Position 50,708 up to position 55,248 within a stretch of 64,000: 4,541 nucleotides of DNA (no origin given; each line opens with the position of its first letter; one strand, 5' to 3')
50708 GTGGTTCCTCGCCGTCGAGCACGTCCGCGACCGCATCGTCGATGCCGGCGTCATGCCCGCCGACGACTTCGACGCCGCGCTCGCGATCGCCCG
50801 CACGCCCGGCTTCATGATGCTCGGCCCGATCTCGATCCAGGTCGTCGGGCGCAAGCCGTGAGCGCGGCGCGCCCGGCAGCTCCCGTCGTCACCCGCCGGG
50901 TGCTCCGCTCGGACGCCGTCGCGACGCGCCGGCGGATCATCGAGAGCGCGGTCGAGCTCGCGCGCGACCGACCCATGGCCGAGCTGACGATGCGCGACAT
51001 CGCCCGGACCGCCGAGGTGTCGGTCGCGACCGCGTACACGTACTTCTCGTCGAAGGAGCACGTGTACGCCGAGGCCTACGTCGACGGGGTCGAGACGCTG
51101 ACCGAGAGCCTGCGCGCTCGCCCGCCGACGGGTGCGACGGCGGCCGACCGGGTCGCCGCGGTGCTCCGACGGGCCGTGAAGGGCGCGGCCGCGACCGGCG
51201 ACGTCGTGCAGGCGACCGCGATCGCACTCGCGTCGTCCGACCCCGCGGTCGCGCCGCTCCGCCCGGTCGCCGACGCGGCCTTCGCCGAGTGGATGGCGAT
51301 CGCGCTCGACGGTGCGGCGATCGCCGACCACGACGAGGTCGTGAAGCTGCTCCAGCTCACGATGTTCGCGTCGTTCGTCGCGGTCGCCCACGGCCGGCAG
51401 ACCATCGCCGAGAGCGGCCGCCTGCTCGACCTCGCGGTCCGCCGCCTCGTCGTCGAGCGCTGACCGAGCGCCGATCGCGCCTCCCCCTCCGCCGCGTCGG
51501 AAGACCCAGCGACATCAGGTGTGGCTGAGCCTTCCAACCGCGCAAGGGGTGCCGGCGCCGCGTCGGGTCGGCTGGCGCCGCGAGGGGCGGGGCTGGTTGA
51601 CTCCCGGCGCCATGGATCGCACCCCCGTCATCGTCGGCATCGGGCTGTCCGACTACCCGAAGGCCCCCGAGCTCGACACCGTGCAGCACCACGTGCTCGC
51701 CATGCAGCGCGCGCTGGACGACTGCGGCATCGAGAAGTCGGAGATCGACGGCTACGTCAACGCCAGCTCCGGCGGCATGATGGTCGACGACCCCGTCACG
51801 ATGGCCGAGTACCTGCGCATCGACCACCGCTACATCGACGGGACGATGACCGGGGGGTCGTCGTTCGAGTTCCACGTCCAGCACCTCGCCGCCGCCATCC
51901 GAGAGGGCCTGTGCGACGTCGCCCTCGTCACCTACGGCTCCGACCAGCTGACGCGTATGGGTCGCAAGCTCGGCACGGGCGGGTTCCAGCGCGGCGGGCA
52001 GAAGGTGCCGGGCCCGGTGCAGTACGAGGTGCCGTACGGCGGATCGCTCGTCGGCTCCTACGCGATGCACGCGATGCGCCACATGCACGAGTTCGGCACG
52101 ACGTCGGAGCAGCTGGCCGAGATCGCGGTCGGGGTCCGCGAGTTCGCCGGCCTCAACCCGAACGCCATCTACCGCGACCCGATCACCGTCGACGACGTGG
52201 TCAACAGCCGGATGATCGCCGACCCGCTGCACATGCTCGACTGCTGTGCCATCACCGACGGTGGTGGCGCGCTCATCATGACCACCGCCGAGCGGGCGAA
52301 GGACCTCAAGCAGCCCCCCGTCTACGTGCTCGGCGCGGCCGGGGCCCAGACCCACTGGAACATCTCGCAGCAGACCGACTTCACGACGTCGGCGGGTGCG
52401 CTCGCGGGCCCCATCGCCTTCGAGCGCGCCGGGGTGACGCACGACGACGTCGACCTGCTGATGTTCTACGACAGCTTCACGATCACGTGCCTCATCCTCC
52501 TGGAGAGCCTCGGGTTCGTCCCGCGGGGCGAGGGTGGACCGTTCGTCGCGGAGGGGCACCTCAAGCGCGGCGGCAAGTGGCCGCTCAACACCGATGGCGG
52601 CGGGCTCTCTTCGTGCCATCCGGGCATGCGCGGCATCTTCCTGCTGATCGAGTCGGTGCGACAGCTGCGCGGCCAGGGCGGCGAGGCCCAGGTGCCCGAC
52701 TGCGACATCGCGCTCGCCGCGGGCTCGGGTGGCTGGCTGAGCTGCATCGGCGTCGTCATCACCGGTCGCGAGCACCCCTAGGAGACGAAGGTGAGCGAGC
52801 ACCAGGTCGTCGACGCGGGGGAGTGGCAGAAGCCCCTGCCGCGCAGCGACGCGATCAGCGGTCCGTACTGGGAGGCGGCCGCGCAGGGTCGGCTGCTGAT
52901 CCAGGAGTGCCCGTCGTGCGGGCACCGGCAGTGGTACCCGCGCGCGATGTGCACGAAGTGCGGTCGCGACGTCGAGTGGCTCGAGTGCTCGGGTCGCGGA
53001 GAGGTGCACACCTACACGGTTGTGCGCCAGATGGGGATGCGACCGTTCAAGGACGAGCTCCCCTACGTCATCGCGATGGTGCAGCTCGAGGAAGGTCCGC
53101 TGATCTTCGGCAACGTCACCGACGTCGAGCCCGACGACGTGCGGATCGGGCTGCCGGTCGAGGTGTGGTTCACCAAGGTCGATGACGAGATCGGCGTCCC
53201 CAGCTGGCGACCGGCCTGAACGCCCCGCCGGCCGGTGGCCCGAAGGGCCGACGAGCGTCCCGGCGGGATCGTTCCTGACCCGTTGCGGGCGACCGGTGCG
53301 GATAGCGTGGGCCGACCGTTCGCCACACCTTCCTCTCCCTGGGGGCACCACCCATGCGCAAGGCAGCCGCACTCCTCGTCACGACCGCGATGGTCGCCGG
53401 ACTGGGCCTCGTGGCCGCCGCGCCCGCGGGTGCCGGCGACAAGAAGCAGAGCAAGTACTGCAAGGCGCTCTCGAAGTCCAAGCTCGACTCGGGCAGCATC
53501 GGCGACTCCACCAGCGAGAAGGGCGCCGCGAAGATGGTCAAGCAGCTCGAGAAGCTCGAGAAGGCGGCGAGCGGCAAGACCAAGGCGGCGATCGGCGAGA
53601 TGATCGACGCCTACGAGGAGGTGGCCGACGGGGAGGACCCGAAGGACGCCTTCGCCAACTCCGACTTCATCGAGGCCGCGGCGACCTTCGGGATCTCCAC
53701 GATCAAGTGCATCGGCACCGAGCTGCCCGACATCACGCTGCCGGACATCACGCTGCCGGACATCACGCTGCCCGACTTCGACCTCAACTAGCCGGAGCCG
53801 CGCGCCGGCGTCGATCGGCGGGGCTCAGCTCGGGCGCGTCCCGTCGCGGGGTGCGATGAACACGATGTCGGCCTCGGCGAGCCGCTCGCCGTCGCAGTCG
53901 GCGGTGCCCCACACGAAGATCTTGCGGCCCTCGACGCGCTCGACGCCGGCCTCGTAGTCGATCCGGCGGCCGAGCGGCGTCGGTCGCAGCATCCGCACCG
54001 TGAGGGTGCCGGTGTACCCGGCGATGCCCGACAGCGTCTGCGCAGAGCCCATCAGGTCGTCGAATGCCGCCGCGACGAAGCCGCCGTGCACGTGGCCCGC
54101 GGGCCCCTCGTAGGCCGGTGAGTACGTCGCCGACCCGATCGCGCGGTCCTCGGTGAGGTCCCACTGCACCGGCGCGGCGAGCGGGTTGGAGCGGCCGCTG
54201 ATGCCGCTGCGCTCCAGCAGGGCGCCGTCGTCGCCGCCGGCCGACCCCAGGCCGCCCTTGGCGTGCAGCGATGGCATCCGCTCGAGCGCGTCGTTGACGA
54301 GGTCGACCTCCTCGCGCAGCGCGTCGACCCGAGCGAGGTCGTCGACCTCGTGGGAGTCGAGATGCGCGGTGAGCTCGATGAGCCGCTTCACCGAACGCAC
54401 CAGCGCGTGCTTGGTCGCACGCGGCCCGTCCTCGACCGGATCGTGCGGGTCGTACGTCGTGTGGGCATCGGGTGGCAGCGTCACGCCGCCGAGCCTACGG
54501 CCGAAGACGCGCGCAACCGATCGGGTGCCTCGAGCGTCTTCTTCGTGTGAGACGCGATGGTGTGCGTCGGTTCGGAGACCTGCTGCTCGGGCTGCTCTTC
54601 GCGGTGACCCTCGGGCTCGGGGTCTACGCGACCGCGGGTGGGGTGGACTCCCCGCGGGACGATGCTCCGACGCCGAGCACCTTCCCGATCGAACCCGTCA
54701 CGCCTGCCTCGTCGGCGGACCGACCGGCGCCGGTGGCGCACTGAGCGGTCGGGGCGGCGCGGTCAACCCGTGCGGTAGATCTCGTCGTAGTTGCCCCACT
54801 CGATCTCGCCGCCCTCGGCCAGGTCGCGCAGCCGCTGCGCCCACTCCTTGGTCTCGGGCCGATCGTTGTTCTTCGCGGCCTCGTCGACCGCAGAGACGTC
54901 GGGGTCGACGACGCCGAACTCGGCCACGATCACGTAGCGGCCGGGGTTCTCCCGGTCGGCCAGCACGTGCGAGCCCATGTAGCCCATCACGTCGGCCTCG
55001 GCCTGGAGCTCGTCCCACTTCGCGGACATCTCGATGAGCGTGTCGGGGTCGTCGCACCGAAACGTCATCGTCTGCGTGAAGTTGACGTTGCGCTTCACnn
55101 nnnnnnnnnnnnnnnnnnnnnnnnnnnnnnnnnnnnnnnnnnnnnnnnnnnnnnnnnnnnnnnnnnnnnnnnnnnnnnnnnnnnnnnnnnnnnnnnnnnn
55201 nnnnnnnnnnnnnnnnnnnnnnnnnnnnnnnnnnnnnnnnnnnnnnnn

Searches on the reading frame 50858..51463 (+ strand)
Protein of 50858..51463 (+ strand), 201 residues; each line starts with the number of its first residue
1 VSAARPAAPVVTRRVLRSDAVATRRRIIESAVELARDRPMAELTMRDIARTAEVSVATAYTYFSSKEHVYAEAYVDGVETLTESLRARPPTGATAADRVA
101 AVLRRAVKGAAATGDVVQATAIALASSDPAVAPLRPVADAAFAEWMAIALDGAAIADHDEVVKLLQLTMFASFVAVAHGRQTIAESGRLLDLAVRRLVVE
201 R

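Call 14: search_protein_families(library=pfam, proteins=[window:50858-51463:+], max_evalue=0.00001)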
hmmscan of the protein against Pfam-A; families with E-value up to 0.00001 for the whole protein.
window:50858-51463:+ (201 aa): 1 family
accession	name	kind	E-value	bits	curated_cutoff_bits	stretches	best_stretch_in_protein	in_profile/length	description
PF00440.29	TetR_N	-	9.6e-13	48.1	24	1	27-72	1-46/47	Bacterial regulatory proteins, tetR family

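Call 20: search_solved_structures(query=window:50858-51463:+, max_evalue=0.01)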
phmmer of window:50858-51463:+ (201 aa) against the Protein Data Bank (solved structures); distinct sequences matched with E-value up to 0.01: 50.
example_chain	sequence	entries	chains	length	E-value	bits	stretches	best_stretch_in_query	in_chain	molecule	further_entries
3bjb_A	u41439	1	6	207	5.5e-15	59.1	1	22-185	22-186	Probable transcriptional regulator, TetR family protein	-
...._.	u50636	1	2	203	9.4e-08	35.6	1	9-198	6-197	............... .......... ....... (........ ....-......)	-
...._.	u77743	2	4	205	1.4e-07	35.1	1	15-198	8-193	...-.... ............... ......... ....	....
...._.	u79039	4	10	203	1.4e-07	35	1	12-198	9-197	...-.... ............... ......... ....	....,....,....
5ua2_A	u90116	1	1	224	2e-07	34.6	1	10-198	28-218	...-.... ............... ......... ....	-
3c07_A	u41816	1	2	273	8.5e-07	32.5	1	20-146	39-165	Putative tetR-family transcriptional regulator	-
5ovy_B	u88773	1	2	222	1.4e-06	31.7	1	11-82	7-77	Putative transcriptional regulator, TetR family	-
1t56_A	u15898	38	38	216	1.4e-05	28.5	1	3-71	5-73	EthR repressor | HTH-type transcriptional regulator EthR | TetR-family transcriptional regulatory repressor protein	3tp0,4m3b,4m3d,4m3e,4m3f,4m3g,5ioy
6hnz_A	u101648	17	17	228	1.8e-05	28.2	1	3-71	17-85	HTH-type transcriptional regulator EthR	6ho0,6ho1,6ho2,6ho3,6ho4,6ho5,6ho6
5eyr_A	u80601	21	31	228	1.8e-05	28.1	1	3-71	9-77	HTH-type transcriptional regulator EthR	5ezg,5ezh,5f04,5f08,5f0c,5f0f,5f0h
3qpl_A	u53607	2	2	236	2e-05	28.1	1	3-71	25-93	HTH-type transcriptional regulator EthR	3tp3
3g1m_A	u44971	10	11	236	2e-05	28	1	3-71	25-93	TRANSCRIPTIONAL REGULATORY REPRESSOR PROTEIN (TETR-FAMILY) ETHR | HTH-type transcriptional regulator EthR | Transcriptional regulatory repressor protein (TETR-f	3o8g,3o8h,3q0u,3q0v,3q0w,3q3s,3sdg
1u9n_A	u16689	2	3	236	2e-05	28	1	3-71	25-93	Transcriptional repressor EthR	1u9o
3mvp_A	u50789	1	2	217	2.2e-05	27.9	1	13-70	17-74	TetR/AcrR transcriptional regulator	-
3ang_C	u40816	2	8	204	2.3e-05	27.8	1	23-132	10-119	Transcriptional repressor, TetR family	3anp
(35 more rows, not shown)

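Call 27: search_protein_families(library=ncbifam, proteins=[window:50858-51463:+], max_evalue=0.00001)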
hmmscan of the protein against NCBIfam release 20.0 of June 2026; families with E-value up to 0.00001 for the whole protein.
window:50858-51463:+ (201 aa): 6 families
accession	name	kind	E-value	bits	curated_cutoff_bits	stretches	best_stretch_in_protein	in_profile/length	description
NF033703.1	transcr_KstR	equivalog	1.3e-12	47.7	280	1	23-198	8-184/185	cholesterol catabolism transcriptional regulator KstR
TIGR03384.1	betaine_BetI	equivalog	5.6e-10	39.2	201.3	1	24-119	10-105/189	choline-binding transcriptional repressor BetI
NF001978.0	PRK00767.1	equivalog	2.9e-08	33.7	118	1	24-119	11-107/197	transcriptional regulator BetI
NF011572.0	PRK14996.1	equivalog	1.8e-07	31.2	144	1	24-103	10-87/192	TetR family transcriptional regulator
NF007430.0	PRK09975.1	equivalog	5.1e-07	29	274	1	17-76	6-65/220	acrEF/envCD operon transcriptional regulator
NF041196.1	ScbR_bind_reg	equivalog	8.3e-07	29.4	150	1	20-184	4-165/191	ScbR family autoregulator-binding transcription factor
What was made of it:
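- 50858..51463 (+): TetR-family regulator and candidate repressor for the boxes. It aligns over its full length to KstR and has a similar HTH. It is the last gene of a MetE-like/KshA-like/methyltransferase/TetR operon with 4-nt overlaps. Best NCBIfam model is KstR, 47.7 bits against a cut-off of 280 (call 27).
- On KstR regulon: For the TetR at 50858-51463, KstR is the best NCBIfam model, but at 47.7 bits against a cut-off of 280 (call 27).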

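Call 92: search_solved_structures(query=window:50858-51463:+, max_evalue=0.000001, show_alignments=4)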
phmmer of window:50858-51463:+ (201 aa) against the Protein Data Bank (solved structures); distinct sequences matched with E-value up to 0.000001: 6.
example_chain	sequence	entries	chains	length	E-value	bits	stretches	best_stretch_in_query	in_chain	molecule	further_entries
3bjb_A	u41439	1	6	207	5.5e-15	59.1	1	22-185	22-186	Probable transcriptional regulator, TetR family protein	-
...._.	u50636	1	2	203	9.4e-08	35.6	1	9-198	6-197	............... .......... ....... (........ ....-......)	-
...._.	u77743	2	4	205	1.4e-07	35.1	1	15-198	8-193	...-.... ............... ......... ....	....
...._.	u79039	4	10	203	1.4e-07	35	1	12-198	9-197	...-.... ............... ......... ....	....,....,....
5ua2_A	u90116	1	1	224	2e-07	34.6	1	10-198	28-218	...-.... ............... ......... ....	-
3c07_A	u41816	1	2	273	8.5e-07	32.5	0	20-146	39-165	Putative tetR-family transcriptional regulator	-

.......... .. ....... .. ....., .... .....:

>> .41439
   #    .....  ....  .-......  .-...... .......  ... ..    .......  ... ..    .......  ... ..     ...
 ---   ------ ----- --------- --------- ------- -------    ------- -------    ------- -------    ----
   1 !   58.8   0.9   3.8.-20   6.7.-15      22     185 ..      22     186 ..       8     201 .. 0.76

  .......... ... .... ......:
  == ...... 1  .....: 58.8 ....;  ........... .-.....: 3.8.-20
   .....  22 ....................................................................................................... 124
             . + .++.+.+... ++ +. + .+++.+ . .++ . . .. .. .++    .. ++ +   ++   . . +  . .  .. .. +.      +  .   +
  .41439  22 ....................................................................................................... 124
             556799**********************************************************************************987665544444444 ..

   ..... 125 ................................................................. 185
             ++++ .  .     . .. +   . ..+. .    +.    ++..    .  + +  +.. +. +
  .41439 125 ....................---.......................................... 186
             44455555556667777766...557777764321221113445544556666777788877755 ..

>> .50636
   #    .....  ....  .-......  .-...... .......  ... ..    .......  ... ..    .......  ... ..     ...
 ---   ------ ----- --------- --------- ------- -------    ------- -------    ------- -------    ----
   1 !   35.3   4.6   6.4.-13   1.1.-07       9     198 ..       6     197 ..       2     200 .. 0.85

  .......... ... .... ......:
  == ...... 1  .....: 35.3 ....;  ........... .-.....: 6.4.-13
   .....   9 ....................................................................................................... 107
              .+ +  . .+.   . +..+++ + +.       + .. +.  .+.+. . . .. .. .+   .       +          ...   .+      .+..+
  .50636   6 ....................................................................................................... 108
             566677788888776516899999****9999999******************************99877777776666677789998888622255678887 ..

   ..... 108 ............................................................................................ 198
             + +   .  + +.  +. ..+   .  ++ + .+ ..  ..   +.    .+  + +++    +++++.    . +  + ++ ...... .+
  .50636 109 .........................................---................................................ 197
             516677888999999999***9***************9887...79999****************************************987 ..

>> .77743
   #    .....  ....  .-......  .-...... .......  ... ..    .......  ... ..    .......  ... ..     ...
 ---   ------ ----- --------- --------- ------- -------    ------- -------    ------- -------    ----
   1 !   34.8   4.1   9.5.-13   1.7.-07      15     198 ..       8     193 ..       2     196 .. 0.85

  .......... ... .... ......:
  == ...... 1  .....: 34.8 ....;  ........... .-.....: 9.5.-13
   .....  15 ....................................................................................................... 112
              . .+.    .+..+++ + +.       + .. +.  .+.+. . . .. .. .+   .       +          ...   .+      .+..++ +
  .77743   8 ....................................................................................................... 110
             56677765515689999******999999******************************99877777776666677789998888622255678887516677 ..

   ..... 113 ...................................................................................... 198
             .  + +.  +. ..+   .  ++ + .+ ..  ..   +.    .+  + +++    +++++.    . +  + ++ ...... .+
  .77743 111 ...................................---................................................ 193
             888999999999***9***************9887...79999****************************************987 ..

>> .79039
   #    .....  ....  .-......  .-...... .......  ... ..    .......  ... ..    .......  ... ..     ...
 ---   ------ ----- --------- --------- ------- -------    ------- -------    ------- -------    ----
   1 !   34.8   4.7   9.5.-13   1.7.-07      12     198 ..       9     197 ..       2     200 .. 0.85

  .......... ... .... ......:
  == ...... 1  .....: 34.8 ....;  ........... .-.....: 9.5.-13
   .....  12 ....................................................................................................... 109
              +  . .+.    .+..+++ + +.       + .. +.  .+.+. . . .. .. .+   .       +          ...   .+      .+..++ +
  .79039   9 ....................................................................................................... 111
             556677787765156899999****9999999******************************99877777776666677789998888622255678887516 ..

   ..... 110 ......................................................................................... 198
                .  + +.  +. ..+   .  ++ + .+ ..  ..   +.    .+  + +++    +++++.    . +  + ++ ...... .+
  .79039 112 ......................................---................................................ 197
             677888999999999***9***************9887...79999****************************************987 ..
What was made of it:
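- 50858..51463 (+): PDB KstR entries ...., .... and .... match at E about 1e-7 over residues 9-198 (calls 20, 92).
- On KstR regulon: It aligns over its full length to KstR structures at E about 1e-7 with a similar HTH (calls 20, 92).
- Regulator: KstR is its best curated model, and the full-length alignment shows a similar HTH (calls 20, 27, 92). KstR-like TetR (calls 20, 27, 92).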

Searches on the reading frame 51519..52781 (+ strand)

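Call 14: search_protein_families(library=pfam, proteins=[window:51519-52781:+], max_evalue=0.00001)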
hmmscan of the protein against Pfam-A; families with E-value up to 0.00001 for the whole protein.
window:51519-52781:+ (420 aa): 2 families
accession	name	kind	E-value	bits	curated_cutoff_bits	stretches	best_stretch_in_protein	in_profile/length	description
PF22691.2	Thiolase_C_1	-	2.2e-53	180.3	28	1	275-417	2-144/144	Thiolase C-terminal domain-like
PF02803.24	Thiolase_C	-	5.3e-06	26.5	27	0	282-400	13-114/123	Thiolase, C-terminal domain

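Call 27: search_protein_families(library=ncbifam, proteins=[window:51519-52781:+], max_evalue=0.00001)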
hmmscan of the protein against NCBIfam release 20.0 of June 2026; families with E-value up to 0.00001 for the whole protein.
window:51519-52781:+ (420 aa): 23 families
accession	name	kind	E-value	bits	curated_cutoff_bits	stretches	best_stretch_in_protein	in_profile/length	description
NF004811.0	PRK06158.1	subfamily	1e-130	436.2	421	1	37-418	11-381/384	acetyl-CoA acetyltransferase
NF006010.0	PRK08142.1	subfamily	5.9e-109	364.4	462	1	37-408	8-375/388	thiolase domain-containing protein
NF005892.0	PRK07855.1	subfamily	1.1e-70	238.6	469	1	35-403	7-378/390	lipid-transfer protein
NF004720.0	PRK06064.1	subfamily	8.2e-70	235.5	420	1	35-416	3-386/389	thiolase domain-containing protein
NF053570.1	AcCoTHIOL_METTL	equivalog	1.6e-53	181.9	600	1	167-415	131-381/385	acetyl-CoA acetyltransferase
NF009228.0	PRK12578.1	subfamily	6e-53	179.8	485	1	34-393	3-362/387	thiolase domain-containing protein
NF004810.0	PRK06157.1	equivalog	3.4e-45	154.9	403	1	36-410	9-389/400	acetyl-CoA acetyltransferase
NF004982.0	PRK06365.1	equivalog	1.2e-43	149.8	695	2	32-275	14-256/430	thiolase domain-containing protein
NF004715.0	PRK06059.1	equivalog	2e-42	145.6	424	1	37-405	7-388/399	lipid-transfer protein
NF053628.1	BnzsclthlBbsBGT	equivalog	3.3e-42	144.7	750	1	157-408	119-373/389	benzoylsuccinyl-CoA thiolase subunit BbsB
NF006102.0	PRK08256.1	subfamily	1.2e-39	136.5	436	1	34-404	3-380/394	lipid-transfer protein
NF006180.0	PRK08313.1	subfamily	3.3e-36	125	514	1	34-419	4-386/389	thiolase domain-containing protein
NF005704.0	PRK07516.1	subfamily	6.7e-36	124.1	412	1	36-405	4-375/389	thiolase domain-containing protein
NF004721.0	PRK06065.1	equivalog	1.4e-27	96.6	455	1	37-407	13-382/393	thiolase domain-containing protein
NF004722.0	PRK06066.1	equivalog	6.8e-23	81.3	516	1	182-401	147-368/385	thiolase domain-containing protein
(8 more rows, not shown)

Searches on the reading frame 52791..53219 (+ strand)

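Call 14: search_protein_families(library=pfam, proteins=[window:52791-53219:+], max_evalue=0.00001)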
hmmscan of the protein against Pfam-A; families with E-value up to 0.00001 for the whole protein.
window:52791-53219:+ (142 aa): 2 families
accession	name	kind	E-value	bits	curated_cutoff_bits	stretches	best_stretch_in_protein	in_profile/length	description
PF01796.24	OB_ChsH2_C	-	3.7e-21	75.3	27.1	1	63-127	1-64/65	ChsH2, C-terminal OB-fold domain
PF12172.15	zf-ChsH2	-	1e-14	54.5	23.2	1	27-60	1-34/37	ChsH2, rubredoxin-like zinc ribbon domain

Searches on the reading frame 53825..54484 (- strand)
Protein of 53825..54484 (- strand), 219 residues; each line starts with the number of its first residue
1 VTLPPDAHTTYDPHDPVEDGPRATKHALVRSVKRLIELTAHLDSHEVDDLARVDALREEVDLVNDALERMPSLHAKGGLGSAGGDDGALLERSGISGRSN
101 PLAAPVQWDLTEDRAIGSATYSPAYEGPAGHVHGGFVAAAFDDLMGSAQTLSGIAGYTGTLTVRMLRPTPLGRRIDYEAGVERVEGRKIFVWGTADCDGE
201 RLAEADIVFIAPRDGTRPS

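Call 14: search_protein_families(library=pfam, proteins=[window:53825-54484:-], max_evalue=0.00001)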
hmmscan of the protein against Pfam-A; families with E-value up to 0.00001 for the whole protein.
window:53825-54484:- (219 aa): 0 families

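Call 37: search_protein_families(library=pfam, proteins=[window:53825-54484:-], max_evalue=0.01)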
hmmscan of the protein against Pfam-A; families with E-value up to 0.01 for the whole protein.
window:53825-54484:- (219 aa): 2 families
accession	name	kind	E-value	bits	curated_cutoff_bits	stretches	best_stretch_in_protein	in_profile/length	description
PF03061.28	4HBT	-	0.00011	22.9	20.6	1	130-191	2-66/79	Thioesterase superfamily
PF22636.2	FlK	-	0.0018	18.8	27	1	161-205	49-93/103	Fluoroacetyl-CoA-specific thioesterase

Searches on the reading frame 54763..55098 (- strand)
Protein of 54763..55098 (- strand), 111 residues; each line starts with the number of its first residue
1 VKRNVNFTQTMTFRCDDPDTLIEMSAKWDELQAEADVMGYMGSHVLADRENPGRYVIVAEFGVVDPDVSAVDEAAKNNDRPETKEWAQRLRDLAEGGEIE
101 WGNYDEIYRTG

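Call 14: search_protein_families(library=pfam, proteins=[window:54763-55098:-], max_evalue=0.00001)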
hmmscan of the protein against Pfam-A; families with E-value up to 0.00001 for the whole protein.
window:54763-55098:- (111 aa): 0 families

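Call 37: search_protein_families(library=pfam, proteins=[window:54763-55098:-], max_evalue=0.01)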
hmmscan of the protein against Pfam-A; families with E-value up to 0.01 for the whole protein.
window:54763-55098:- (111 aa): 1 family
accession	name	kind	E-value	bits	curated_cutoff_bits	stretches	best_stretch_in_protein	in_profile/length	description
PF03992.22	ABM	-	0.0071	16.9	23.1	0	18-61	12-57/78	Antibiotic biosynthesis monooxygenase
